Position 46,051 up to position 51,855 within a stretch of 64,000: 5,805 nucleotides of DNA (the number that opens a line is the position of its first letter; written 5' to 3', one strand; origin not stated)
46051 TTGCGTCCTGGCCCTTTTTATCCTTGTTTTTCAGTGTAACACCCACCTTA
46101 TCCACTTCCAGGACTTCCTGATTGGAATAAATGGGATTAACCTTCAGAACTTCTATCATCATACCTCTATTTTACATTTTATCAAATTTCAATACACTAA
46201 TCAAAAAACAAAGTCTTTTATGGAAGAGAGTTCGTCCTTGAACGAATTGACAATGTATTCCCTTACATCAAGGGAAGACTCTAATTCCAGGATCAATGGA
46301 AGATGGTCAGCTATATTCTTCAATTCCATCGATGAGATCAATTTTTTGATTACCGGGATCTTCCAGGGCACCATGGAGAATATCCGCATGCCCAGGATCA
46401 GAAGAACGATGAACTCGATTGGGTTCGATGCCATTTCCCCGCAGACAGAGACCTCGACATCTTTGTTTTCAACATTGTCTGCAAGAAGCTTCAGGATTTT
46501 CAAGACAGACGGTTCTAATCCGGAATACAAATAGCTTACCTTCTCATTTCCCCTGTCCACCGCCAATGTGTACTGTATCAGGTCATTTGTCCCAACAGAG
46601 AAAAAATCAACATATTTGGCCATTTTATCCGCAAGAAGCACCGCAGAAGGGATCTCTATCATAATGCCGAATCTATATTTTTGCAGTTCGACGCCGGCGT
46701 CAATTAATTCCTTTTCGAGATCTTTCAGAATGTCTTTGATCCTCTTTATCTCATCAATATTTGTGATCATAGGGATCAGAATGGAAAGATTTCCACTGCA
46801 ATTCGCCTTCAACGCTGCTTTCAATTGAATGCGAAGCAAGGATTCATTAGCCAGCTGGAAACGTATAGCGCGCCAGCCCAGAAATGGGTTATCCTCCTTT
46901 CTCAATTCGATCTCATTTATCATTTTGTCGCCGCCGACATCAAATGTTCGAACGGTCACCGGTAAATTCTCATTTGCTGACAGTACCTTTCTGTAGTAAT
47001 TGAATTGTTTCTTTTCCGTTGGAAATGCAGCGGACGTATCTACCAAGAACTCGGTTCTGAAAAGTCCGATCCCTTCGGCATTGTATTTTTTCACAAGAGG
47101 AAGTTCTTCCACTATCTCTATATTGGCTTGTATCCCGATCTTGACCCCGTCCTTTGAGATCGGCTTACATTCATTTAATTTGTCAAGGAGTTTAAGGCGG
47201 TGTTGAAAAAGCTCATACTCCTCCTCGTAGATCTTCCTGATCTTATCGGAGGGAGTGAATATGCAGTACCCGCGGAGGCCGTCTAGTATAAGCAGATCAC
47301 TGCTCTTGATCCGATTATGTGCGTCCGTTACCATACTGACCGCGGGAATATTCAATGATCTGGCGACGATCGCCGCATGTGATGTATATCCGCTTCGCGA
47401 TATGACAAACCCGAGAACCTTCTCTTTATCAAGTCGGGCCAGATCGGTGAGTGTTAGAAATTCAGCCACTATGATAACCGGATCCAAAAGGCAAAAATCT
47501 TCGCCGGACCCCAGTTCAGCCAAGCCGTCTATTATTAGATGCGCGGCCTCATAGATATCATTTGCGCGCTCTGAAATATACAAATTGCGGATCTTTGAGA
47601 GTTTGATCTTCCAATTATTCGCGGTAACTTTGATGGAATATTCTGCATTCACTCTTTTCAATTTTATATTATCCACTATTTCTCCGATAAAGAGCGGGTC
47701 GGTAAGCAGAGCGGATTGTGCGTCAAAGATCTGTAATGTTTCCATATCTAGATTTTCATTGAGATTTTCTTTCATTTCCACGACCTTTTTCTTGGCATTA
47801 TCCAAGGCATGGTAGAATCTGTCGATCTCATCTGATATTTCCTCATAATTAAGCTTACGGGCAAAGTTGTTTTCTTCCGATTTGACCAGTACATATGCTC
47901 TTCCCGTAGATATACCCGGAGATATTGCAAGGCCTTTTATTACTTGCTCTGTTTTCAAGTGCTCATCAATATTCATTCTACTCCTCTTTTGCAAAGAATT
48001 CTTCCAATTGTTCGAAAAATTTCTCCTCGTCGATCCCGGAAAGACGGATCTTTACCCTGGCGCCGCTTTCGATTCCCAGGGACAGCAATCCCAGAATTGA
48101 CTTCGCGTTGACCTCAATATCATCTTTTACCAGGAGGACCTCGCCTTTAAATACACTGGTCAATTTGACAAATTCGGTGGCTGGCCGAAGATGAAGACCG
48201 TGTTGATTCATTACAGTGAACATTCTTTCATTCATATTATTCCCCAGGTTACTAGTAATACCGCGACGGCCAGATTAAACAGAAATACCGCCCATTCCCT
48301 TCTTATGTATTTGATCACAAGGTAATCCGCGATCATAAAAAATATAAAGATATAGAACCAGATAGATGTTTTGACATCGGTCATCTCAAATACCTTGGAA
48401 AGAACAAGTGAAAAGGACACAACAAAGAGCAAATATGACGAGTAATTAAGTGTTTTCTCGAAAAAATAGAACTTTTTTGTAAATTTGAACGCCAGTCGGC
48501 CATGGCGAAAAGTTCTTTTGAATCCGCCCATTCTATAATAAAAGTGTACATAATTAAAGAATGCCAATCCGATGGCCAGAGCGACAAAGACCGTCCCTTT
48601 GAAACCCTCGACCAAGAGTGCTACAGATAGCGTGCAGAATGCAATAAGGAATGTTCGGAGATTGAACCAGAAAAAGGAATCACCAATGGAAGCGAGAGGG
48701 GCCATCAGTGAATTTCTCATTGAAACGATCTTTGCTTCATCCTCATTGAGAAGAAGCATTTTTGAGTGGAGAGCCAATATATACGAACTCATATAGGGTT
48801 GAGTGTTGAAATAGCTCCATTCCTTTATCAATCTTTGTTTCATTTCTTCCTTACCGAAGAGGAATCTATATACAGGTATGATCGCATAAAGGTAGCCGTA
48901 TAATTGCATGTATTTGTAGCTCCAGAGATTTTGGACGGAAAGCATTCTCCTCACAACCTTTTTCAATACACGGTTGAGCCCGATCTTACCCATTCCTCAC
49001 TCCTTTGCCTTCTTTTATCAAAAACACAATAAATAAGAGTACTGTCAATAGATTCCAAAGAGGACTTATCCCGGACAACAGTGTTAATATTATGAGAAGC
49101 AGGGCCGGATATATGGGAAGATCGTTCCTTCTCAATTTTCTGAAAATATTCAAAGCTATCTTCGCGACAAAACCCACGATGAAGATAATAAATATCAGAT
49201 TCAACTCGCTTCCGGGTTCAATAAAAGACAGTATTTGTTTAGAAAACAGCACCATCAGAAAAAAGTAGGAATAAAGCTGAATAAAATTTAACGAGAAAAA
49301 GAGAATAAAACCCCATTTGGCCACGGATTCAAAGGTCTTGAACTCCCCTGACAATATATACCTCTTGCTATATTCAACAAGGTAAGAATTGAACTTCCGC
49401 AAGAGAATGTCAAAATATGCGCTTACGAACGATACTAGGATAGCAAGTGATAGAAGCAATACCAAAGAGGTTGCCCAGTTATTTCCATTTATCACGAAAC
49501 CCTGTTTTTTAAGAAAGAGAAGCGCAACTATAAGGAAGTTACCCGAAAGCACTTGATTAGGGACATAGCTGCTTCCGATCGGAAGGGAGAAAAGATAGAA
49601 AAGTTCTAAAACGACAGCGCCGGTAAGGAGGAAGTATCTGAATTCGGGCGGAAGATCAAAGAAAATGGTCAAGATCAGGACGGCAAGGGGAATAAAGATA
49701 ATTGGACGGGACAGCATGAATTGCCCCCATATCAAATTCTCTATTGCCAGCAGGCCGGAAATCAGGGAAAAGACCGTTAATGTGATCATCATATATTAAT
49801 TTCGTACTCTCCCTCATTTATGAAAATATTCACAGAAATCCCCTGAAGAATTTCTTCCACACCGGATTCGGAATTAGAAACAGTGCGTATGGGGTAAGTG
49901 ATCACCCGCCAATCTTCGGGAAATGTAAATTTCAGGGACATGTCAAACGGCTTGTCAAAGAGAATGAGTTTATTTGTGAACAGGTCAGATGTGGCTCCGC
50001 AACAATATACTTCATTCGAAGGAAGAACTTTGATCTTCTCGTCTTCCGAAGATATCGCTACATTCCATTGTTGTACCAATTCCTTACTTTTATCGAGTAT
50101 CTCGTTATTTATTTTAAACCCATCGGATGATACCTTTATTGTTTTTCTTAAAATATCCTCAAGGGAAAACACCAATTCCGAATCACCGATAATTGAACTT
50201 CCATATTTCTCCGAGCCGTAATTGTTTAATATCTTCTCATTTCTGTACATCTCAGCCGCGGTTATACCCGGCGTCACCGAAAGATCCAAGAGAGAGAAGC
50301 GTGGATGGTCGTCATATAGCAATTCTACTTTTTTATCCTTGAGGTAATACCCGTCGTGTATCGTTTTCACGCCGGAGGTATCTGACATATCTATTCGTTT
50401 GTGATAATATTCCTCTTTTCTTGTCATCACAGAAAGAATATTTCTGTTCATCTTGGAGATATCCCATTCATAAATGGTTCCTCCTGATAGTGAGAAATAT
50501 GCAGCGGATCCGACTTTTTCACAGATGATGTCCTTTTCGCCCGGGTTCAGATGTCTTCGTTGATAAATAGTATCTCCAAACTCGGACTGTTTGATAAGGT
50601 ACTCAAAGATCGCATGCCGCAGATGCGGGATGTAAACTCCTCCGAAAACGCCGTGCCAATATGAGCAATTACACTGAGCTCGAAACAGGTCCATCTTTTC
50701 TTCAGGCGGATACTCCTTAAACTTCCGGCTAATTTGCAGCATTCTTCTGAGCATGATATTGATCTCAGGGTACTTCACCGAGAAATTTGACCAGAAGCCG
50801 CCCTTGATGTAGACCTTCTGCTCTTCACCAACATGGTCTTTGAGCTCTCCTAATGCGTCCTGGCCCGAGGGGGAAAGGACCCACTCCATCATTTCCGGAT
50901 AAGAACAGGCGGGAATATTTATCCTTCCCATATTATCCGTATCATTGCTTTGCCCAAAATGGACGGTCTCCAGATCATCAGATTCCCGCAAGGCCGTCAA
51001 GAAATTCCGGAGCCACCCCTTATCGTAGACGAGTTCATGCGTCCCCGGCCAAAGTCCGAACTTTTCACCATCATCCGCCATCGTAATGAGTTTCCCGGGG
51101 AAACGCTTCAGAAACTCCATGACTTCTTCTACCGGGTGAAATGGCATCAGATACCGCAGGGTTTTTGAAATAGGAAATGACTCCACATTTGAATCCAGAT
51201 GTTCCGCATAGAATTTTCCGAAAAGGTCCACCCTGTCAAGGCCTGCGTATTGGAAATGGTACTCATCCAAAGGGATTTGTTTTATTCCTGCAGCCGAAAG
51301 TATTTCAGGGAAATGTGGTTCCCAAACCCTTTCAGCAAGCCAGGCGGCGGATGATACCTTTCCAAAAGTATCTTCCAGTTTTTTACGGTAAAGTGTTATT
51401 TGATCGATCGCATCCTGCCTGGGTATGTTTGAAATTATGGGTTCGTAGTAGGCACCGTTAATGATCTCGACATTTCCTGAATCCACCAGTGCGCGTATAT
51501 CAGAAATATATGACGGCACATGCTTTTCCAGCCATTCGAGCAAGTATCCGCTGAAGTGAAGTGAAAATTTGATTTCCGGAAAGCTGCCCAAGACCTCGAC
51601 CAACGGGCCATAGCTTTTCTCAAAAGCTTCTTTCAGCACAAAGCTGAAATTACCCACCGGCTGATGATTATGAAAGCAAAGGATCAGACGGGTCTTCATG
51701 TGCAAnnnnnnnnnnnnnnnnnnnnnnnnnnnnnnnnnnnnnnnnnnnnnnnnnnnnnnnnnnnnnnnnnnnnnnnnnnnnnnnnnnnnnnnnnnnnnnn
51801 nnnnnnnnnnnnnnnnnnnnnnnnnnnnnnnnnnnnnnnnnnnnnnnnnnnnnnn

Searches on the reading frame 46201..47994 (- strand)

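Call 16: search_protein_families(library=pfam, proteins=[window:46201-47994:-], max_evalue=0.0001)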
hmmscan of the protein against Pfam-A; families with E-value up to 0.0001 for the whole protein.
window:46201-47994:- (597 aa): 3 families
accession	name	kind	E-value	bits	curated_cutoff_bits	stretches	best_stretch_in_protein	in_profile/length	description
PF02896.24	PEP-utilizers_C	-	3.4e-97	325.6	22.8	1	272-557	6-292/293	PEP-utilising enzyme, PEP-binding domain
PF05524.18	PEP-utilisers_N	-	1.2e-20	74.3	24.4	1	20-143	1-121/121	PEP-utilising enzyme, N-terminal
PF00391.29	PEP-utilizers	-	1.1e-19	70.2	23.1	1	171-242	3-72/72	PEP-utilising enzyme, mobile domain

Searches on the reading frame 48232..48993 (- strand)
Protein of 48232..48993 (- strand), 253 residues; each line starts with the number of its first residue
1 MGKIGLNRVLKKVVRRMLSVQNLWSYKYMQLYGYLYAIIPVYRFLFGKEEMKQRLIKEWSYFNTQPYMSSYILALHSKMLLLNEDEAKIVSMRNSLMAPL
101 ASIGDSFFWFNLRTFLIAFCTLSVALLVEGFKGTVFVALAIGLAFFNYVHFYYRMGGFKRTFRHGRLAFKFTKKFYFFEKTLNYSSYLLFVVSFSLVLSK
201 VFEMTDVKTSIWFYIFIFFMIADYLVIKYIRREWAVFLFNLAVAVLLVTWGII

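Call 16: search_protein_families(library=pfam, proteins=[window:48232-48993:-], max_evalue=0.0001)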
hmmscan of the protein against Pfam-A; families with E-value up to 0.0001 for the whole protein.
window:48232-48993:- (253 aa): 1 family
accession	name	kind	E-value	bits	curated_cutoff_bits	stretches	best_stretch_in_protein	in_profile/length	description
PF03613.19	EIID-AGA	-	6e-27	94.9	25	1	9-192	6-188/265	PTS system mannose/fructose/sorbose family IID component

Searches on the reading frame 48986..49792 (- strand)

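Call 16: search_protein_families(library=pfam, proteins=[window:48986-49792:-], max_evalue=0.0001)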
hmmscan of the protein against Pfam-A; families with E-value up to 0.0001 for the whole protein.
window:48986-49792:- (268 aa): 1 family
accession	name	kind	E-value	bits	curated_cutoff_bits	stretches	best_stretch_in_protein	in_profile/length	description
PF03609.19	EII-Sor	-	1.4e-07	31.7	26.3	1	7-188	6-167/233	PTS system sorbose-specific iic component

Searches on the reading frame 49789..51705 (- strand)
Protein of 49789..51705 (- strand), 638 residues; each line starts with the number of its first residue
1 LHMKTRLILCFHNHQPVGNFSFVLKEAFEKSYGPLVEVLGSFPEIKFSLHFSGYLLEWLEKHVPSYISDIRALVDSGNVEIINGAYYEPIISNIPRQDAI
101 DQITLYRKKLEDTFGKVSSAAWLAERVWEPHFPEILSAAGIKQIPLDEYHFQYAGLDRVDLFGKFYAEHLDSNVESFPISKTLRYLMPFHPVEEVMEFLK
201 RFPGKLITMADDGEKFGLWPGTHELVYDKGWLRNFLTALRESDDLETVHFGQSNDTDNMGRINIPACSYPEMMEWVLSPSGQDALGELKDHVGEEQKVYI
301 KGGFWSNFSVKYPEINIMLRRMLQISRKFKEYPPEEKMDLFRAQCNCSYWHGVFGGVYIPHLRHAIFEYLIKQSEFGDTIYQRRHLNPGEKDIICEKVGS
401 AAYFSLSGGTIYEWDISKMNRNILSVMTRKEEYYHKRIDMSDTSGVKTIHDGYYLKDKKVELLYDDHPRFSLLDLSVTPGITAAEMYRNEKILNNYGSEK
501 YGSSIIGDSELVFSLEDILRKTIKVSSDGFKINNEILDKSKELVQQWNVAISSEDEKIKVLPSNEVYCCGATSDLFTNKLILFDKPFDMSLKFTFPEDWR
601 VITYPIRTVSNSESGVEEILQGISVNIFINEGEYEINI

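Call 16: search_protein_families(library=pfam, proteins=[window:49789-51705:-], max_evalue=0.0001)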
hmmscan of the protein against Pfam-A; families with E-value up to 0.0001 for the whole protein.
window:49789-51705:- (638 aa): 4 families
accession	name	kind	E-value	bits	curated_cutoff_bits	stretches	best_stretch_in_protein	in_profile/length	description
PF03065.20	Glyco_hydro_57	-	4.3e-42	144.9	21.2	1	8-237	1-265/291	Glycosyl hydrolase family 57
PF09095.17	AmyA-gluTrfs_C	-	6.4e-30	105.2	22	1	389-626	6-267/284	Alpha-amylase/4-alpha-glucanotransferase, C-terminal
PF09094.16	AmyA-A_glucT_m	-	3e-29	101.7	27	1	303-374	1-77/80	Alpha-amylase/4-alpha-glucanotransferase, middle domain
PF01074.27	Glyco_hydro_38N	-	4.5e-10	39.8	25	1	26-148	23-145/270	Glycosyl hydrolases family 38 N-terminal domain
